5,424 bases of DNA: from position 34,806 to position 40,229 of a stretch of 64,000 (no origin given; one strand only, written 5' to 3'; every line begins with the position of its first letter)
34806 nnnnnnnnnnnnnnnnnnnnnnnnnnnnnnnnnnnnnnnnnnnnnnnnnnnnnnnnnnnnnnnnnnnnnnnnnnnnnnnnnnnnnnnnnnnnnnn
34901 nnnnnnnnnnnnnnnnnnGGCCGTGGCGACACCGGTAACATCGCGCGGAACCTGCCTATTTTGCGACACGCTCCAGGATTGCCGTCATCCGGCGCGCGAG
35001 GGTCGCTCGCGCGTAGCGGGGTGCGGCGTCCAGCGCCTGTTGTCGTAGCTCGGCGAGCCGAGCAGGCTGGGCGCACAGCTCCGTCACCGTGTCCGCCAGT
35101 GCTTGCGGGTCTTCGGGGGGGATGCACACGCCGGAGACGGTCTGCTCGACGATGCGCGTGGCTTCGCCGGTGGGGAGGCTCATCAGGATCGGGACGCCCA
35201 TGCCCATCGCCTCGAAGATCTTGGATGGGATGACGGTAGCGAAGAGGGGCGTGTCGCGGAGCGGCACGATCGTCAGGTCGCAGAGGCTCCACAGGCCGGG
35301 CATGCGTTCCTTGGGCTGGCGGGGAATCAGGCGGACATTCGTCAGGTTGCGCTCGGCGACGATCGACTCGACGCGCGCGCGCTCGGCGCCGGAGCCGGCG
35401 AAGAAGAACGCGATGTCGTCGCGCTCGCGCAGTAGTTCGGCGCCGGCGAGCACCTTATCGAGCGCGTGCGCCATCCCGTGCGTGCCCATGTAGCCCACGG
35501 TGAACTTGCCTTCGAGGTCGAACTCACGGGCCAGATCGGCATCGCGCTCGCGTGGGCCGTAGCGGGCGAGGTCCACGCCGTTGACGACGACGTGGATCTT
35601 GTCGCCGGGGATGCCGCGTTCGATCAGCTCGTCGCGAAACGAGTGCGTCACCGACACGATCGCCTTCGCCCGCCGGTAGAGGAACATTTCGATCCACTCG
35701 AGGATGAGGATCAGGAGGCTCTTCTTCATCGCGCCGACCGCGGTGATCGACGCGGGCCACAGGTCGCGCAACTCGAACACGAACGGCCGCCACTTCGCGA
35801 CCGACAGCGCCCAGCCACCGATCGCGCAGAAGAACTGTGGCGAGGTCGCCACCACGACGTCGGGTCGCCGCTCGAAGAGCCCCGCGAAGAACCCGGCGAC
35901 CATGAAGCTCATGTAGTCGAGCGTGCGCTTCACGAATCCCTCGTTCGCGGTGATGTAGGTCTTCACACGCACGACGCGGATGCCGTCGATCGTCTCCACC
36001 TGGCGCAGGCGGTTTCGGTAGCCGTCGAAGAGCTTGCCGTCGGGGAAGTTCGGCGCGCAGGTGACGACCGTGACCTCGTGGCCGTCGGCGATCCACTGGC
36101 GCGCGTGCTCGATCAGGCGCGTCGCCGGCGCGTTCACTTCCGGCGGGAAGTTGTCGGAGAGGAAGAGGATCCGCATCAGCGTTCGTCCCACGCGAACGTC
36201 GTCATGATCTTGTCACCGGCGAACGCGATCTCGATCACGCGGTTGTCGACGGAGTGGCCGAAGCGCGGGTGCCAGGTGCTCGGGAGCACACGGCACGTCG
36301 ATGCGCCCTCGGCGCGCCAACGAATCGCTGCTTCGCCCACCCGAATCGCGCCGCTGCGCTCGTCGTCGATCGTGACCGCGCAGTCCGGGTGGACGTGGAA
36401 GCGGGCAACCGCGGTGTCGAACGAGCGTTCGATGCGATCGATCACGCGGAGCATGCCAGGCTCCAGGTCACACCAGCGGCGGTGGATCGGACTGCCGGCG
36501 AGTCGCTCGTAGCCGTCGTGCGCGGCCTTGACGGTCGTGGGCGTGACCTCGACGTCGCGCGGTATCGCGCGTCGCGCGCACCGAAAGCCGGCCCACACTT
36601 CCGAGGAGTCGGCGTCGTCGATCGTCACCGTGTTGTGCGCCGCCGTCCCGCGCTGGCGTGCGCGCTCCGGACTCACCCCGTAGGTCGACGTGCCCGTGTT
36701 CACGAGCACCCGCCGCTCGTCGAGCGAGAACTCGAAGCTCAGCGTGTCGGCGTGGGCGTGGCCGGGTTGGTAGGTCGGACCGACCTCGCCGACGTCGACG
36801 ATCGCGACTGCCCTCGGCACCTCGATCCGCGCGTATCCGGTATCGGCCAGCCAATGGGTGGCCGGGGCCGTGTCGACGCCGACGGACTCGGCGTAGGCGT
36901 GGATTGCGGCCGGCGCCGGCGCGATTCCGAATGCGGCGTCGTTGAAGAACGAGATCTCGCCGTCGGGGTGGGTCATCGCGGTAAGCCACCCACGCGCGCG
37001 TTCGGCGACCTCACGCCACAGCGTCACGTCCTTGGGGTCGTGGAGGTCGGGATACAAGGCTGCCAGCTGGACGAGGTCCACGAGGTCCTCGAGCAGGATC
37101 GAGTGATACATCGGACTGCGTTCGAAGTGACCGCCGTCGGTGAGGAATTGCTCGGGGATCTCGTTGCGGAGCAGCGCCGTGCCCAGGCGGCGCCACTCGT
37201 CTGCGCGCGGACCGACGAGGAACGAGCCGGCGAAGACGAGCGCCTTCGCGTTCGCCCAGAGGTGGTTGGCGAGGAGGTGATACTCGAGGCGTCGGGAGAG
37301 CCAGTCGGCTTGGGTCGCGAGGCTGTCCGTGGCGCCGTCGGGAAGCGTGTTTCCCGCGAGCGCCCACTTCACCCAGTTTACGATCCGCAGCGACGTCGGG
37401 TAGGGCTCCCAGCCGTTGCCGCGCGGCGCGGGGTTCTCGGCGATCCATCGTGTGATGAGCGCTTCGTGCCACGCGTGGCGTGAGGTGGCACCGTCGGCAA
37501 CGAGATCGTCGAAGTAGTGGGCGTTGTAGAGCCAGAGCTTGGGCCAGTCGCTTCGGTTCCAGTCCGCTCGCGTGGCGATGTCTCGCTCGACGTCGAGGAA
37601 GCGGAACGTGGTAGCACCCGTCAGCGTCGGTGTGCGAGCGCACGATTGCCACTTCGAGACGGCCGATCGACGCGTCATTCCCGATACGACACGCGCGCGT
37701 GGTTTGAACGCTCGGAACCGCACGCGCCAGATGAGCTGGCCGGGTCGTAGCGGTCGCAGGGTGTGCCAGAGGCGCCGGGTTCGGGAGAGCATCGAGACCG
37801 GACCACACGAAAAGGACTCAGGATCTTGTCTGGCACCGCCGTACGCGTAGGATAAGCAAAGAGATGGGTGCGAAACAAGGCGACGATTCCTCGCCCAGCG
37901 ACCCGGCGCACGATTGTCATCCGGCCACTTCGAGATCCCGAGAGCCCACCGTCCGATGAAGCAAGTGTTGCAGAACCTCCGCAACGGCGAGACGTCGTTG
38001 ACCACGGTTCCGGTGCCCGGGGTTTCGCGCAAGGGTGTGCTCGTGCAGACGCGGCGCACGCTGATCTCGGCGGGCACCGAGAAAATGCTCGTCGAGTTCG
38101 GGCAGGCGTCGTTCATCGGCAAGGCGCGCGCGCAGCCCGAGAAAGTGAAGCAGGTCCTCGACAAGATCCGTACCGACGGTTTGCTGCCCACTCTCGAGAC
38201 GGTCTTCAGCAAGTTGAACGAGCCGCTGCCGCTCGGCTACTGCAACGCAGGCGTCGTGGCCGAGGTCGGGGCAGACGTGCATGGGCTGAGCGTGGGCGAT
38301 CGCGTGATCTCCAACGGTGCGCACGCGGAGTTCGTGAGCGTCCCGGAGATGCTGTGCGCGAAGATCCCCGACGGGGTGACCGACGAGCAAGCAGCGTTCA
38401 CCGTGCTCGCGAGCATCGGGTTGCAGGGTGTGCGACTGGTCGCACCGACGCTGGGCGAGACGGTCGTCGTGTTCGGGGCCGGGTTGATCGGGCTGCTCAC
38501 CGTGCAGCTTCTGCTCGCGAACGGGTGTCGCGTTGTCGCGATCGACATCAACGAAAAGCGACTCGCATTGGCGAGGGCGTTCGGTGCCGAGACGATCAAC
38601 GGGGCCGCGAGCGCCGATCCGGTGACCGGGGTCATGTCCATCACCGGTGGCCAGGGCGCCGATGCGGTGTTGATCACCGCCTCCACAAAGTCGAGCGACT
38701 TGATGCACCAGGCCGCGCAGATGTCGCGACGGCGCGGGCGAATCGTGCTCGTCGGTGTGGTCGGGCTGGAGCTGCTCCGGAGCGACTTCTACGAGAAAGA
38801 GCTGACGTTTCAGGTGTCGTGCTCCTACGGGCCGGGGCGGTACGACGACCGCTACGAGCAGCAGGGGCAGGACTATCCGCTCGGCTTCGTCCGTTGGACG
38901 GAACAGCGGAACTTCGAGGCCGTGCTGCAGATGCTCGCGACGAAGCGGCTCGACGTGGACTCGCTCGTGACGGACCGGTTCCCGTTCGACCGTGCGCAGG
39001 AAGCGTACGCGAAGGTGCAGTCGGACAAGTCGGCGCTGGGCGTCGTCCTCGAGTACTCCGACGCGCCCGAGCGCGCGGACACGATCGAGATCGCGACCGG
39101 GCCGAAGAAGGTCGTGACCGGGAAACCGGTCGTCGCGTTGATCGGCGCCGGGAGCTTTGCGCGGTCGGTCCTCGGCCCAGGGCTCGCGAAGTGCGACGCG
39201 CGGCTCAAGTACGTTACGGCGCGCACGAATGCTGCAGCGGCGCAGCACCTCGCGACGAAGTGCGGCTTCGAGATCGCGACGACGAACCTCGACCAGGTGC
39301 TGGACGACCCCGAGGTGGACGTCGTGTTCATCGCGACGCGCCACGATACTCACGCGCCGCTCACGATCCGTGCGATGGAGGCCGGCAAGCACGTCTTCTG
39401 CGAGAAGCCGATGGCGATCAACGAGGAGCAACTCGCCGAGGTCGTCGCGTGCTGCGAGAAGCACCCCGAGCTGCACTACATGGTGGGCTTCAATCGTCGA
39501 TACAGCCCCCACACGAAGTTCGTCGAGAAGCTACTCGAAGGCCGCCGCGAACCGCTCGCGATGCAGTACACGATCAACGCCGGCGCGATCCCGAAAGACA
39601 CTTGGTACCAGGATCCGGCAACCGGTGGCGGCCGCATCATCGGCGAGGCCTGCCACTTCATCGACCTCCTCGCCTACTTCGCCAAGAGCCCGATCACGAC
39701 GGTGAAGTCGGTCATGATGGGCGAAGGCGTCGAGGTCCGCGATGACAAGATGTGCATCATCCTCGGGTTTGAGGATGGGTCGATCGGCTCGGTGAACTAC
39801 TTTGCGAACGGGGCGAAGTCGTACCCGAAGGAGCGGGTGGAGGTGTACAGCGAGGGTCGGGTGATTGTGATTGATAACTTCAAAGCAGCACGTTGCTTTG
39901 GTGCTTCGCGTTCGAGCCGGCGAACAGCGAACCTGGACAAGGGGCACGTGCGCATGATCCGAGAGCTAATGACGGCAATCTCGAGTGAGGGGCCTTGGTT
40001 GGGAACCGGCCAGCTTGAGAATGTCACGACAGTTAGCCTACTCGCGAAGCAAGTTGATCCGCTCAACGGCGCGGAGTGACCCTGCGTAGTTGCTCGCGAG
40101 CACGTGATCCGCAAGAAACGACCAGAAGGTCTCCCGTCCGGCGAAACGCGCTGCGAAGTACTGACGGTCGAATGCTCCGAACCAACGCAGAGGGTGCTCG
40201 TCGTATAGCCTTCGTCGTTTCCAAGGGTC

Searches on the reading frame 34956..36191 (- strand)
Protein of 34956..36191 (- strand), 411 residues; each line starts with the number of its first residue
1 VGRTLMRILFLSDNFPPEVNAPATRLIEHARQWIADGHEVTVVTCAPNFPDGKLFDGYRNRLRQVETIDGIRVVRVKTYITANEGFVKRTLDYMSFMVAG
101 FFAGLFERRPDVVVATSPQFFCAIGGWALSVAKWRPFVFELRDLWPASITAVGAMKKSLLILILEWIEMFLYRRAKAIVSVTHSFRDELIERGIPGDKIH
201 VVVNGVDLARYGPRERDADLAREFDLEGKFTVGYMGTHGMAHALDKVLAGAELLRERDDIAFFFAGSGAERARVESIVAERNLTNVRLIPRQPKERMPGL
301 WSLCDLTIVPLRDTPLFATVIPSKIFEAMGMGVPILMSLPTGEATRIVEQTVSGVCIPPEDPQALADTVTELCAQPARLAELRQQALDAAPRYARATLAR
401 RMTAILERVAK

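Call 13: search_protein_families(library=pfam, proteins=[window:34956-36191:-], max_evalue=0.001)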
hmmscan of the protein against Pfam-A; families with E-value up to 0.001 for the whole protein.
window:34956-36191:- (411 aa): 4 families
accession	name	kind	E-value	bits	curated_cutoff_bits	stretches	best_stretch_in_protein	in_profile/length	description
PF13579.12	Glyco_trans_4_4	-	6.7e-21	75.7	29.7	1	23-205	4-158/158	Glycosyl transferase 4-like domain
PF13439.12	Glyco_transf_4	-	1.4e-19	71.1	28.5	1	24-210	6-170/170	Glycosyltransferase Family 4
PF00534.26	Glycos_transf_1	-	9e-18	64.8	26.4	1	227-386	13-169/172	Glycosyl transferases group 1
PF13692.12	Glyco_trans_1_4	-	2.4e-16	60.7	27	1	231-374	3-141/142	Glycosyl transferases group 1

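Call 14: search_protein_families(library=ncbifam, proteins=[window:34956-36191:-], max_evalue=0.01)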
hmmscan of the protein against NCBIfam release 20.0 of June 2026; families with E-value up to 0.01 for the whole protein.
window:34956-36191:- (411 aa): 21 families
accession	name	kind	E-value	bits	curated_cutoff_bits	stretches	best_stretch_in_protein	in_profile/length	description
NF007640.0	PRK10307.1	subfamily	2.1e-53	181.7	276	1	6-401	1-394/411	WcaI family glycosyltransferase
TIGR04063.1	stp3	hypoth_equivalog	4e-36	124.8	442.05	1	62-387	46-372/397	TIGR04063 family PEP-CTERM/XrtA system glycosyltransferase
TIGR04007.1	wcaI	equivalog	1.5e-30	106.2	800.45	1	6-378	1-380/407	colanic acid biosynthesis glycosyltransferase WcaI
TIGR03088.1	stp2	hypoth_equivalog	7.3e-14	51.6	409.05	1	193-386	156-349/374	TIGR03088 family PEP-CTERM/XrtA system glycosyltransferase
NF047676.1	TeichurnBiosyTuaH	equivalog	2.3e-13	49.8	550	1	131-375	115-354/384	teichuronic acid biosynthesis protein TuaH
NF041876.1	EPS_EpsE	equivalog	4.8e-11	42.5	400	1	172-386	159-372/389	exopolysaccharide biosynthesis GT4 family glycosyltransferase EpsE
TIGR03449.1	mycothiol_MshA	equivalog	3.1e-10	39.5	462.5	1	172-405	162-399/406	D-inositol-3-phosphate glycosyltransferase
TIGR03999.1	thiol_BshA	equivalog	5.8e-10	38.6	273.7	1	170-409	140-373/375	N-acetyl-alpha-D-glucosaminyl L-malate synthase BshA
NF041010.1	glycosy_Agl16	equivalog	7.8e-10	38.1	575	1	163-211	122-170/352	glycosylation protein Agl16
TIGR02149.1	glgA_Coryne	subfamily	1e-09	38.1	302.4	1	165-381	135-361/391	glycogen synthase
NF053787.1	GlcN_PG_synth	equivalog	2.3e-09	36.6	480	1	171-379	140-330/361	N-acetylglucosaminyl phosphatidylglycerol synthase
NF038298.1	EPS_HpsO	equivalog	2.3e-07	29.9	575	1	164-404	136-382/388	hormogonium polysaccharide biosynthesis glycosyltransferase HpsO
TIGR04005.1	wcaL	equivalog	2.9e-07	29.7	537.6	1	171-373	171-368/406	colanic acid biosynthesis glycosyltransferase WcaL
TIGR04047.1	MSMEG_0565_glyc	hypoth_equivalog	4.8e-07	29.2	259.85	1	172-403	136-368/373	MSMEG_0565 family glycosyltransferase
NF038011.1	PelF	equivalog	0.00033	19.8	100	1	141-213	225-296/489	GT4 family glycosyltransferase PelF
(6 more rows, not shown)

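Call 39: find_related_loci(query=window:34956-36191:-, collection=genome_contigs, flank=10000)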
Query window:34956-36191:- (411 aa) in genome_contigs; peptide patterns used: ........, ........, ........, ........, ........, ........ (x = any residue, [..] = any of these).
226 stretches matched a pattern; 198 encode a relative of the query (tblastn E <= 1e-3); the best 80 are kept; 80 distinct loci.
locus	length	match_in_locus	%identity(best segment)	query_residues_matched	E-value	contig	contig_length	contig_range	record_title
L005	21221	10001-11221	75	1-407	0e+0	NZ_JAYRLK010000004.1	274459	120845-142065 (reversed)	MAG: Thermomonas sp. isolate XM2_XAASGE1bin.6 NODE_42_length_274459_cov_3.688454, whole genome shotgun sequence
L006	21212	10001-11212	76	6-409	0e+0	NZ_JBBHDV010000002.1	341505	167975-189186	Denitratimonas sp. CY0512 NODE_2_length_341505_cov_168.549480, whole genome shotgun sequence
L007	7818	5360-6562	75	6-406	0e+0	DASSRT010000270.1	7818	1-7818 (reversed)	MAG TPA_asm: Rhodanobacteraceae bacterium isolate SMAG_U496 k141_1336697, whole genome shotgun sequence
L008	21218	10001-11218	75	6-411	0e+0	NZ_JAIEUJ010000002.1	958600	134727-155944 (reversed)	Novilysobacter antarcticus strain GW1-59 scaffold2, whole genome shotgun sequence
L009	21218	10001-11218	74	6-411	0e+0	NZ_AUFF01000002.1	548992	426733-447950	Arenimonas composti TR7-09 = DSM 18010 K311DRAFT_scaffold00002.2_C, whole genome shotgun sequence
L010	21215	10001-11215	75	6-410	0e+0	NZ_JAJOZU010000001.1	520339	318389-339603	Thermomonas alba strain SYSU G04536 NODE_1_length_520339_cov_238.070893, whole genome shotgun sequence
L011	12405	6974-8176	73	6-406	0e+0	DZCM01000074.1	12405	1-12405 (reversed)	MAG TPA_asm: Rhodanobacter sp. isolate SulCav_PC08_64_65_22 SulCav_PC08-64_3874_length_12405_cov_10.119433, whole genome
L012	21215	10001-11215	72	6-410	0e+0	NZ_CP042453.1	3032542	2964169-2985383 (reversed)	Arenimonas daejeonensis strain KACC 14631 chromosome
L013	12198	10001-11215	70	6-410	0e+0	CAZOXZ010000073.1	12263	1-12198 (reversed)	MAG TPA_asm: uncultured Rhodanobacteraceae bacterium isolate SRP187154_co1_3 genome assembly, contig: NODE_6971_length_1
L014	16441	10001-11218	72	6-411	0e+0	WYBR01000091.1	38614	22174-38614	MAG: Vicinamibacteraceae bacterium isolate PLA1 k127_408368, whole genome shotgun sequence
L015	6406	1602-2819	73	5-410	0e+0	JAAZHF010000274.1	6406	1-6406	MAG: Gammaproteobacteria bacterium isolate AS15tlH2ME_186 124889_AS15, whole genome shotgun sequence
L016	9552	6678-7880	72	6-406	0e+0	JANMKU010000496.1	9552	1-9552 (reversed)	MAG: Gemmatimonadaceae bacterium isolate OTE_64_concoct_86 OTE_64_k141_1610727, whole genome shotgun sequence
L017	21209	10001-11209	70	6-408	0e+0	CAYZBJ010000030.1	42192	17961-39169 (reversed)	MAG TPA_asm: uncultured Burkholderiaceae bacterium isolate SRP344714_co1_4 genome assembly, contig: NODE_1903_length_421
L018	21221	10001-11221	71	2-408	0e+0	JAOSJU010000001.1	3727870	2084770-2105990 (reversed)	MAG: Burkholderiaceae bacterium isolate FR_11 FR-Burkholderiaceae-1_s1, whole genome shotgun sequence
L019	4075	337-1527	74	13-409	0e+0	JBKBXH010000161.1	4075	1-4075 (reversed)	MAG: Thermomonas sp. isolate 21H_023.bin.68 NODE_167_length_4075_cov_3.285143, whole genome shotgun sequence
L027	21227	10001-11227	58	4-409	7e-160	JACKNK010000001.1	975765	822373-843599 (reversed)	MAG: Gammaproteobacteria bacterium isolate HK-STAS-PROT-142 HK-STAS-PROT-142_1, whole genome shotgun sequence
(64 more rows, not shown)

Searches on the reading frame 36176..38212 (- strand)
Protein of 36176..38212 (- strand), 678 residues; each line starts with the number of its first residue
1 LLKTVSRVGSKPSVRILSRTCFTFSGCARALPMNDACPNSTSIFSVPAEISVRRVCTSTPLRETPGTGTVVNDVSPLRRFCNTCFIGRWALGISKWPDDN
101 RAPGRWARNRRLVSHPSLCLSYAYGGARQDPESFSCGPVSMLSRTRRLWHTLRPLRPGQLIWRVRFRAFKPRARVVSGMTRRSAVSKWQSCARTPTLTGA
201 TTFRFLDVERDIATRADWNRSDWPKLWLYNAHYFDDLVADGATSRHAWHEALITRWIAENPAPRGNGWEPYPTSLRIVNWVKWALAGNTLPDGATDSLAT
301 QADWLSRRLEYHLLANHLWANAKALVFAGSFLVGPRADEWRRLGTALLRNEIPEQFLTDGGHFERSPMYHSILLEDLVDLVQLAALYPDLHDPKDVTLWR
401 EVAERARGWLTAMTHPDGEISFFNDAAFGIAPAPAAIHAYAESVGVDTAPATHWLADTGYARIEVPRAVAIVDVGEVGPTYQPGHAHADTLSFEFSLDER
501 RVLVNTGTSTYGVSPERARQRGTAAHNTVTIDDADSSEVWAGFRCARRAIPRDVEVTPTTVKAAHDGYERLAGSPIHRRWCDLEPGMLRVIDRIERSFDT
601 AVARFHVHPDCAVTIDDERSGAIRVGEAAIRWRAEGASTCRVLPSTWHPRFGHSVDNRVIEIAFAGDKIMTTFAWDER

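Call 13: search_protein_families(library=pfam, proteins=[window:36176-38212:-], max_evalue=0.001)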
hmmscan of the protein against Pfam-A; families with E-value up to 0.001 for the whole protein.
window:36176-38212:- (678 aa): 2 families
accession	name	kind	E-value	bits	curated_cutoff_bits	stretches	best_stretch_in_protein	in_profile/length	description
PF07940.18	Hepar_II_III_C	-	3e-49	168.1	24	1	450-668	4-229/237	Heparinase II/III-like, C-terminal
PF16889.11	Hepar_II_III_N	-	4e-14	53.2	22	1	298-426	188-313/340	Heparinase II/III N-terminus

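Call 14: search_protein_families(library=ncbifam, proteins=[window:36176-38212:-], max_evalue=0.01)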
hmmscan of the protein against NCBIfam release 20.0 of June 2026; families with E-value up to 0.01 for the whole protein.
window:36176-38212:- (678 aa): 2 families
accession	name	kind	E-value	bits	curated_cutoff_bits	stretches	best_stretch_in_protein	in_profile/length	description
NF045573.1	Hepsulflyase_CFB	equivalog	2.3e-11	42.7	700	1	297-384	215-301/651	heparin-sulfate lyase HepC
NF045572.1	Hepsulflyase_bctds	equivalog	4.2e-11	42.2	600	1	297-385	242-330/706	heparin-sulfate lyase HepC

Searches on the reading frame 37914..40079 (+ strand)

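Call 13: search_protein_families(library=pfam, proteins=[window:37914-40079:+], max_evalue=0.001)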
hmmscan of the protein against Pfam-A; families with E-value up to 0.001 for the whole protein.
window:37914-40079:+ (721 aa): 12 families
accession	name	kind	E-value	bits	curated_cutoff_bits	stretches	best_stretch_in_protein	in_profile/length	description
PF01408.29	GFO_IDH_MocA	-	6e-25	88.7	24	1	407-526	3-120/120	Oxidoreductase family, NAD-binding Rossmann fold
PF00107.32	ADH_zinc_N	-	3.6e-19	69.4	31.8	1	192-310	2-120/129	Zinc-binding dehydrogenase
PF22725.1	GFO_IDH_MocA_C3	-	2.1e-09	37.9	27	1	560-647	31-119/124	GFO/IDH/MocA C-terminal domain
PF01488.26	Shikimate_DH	-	2.6e-07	31.2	24.3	0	407-480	15-88/138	Shikimate / quinate 5-dehydrogenase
PF08240.17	ADH_N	-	2e-06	28.5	23.5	1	100-153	29-104/104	Alcohol dehydrogenase GroES-like domain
PF02254.24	TrkA_N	-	5.3e-06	27.2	23.8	1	184-263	1-77/116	TrkA-N domain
PF16912.11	Glu_dehyd_C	-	5.3e-06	26.5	34.9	0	182-283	32-132/211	Glucose dehydrogenase C-terminus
PF13602.12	ADH_zinc_N_2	-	9.5e-06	27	27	1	238-372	15-127/134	Zinc-binding dehydrogenase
PF02894.22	GFO_IDH_MocA_C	-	3.5e-05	24.1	22.9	1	561-637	27-110/218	Oxidoreductase family, C-terminal alpha/beta domain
PF03721.20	UDPG_MGDP_dh_N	-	0.0004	20.4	27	0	183-218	2-37/187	UDP-glucose/GDP-mannose dehydrogenase family, NAD binding domain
PF13241.12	NAD_binding_7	-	0.00069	20.6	22.1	0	181-279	7-90/104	Putative NAD(P)-binding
PF02737.24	3HCDH_N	-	0.00089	19.7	22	0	183-233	1-51/180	3-hydroxyacyl-CoA dehydrogenase, NAD binding domain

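Call 14: search_protein_families(library=ncbifam, proteins=[window:37914-40079:+], max_evalue=0.01)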
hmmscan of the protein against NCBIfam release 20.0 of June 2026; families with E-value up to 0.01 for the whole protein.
window:37914-40079:+ (721 aa): 36 families (the best 25 are shown)
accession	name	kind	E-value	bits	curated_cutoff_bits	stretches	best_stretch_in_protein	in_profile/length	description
TIGR04380.1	myo_inos_iolG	equivalog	1.6e-32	112.7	355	1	407-656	4-255/330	inositol 2-dehydrogenase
TIGR00692.1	tdh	equivalog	2.1e-23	82.9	458.35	1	133-284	115-264/340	L-threonine 3-dehydrogenase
NF052479.1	LevoglcsnDh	equivalog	5.8e-22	77.9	650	1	432-600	38-211/386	levoglucosan dehydrogenase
NF003808.0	PRK05396.1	equivalog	1.9e-21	76.3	380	1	133-283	117-265/341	L-threonine 3-dehydrogenase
NF041097.1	keto_inos_dh_IolM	equivalog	9.3e-21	73.9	450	2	134-282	150-312/389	scyllo-inosose 3-dehydrogenase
TIGR03989.1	Rxyl_3153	subfamily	3.1e-20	72.8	440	1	135-378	139-368/370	NDMA-dependent alcohol dehydrogenase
TIGR03451.1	mycoS_dep_FDH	equivalog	4.4e-17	61.9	512.9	1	135-374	129-352/358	S-(hydroxymethyl)mycothiol dehydrogenase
NF007642.0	PRK10309.1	equivalog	1.3e-15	57.5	550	1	133-285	113-264/347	galactitol-1-phosphate 5-dehydrogenase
TIGR02824.1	quinone_pig3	subfamily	3e-15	56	296.8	1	108-284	62-241/325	putative NAD(P)H quinone oxidoreductase, PIG3 family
NF006940.0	PRK09422.1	equivalog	1.2e-14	54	344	1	134-282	114-261/338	alcohol dehydrogenase AdhP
NF007489.0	PRK10083.1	equivalog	3e-14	52.8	376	1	131-300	111-280/339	Zn-dependent oxidoreductase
NF052679.1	InsChiInosDhIolG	equivalog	2e-13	50.1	540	1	431-598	30-193/343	bifunctional inositol 2-dehydrogenase/D-chiro-inositol 1-dehydrogenase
NF008607.0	PRK11579.1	subfamily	1.4e-12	47.3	330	1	456-542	53-138/346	oxidoreductase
NF040723.1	UDP-GlcNAcDh_Arch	equivalog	7e-12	45.5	450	1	438-628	33-214/302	UDP-N-acetylglucosamine 3-dehydrogenase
TIGR02818.1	adh_III_F_hyde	equivalog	1.4e-11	44.1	543.95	1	136-284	139-290/368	S-(hydroxymethyl)glutathione dehydrogenase/class III alcohol dehydrogenase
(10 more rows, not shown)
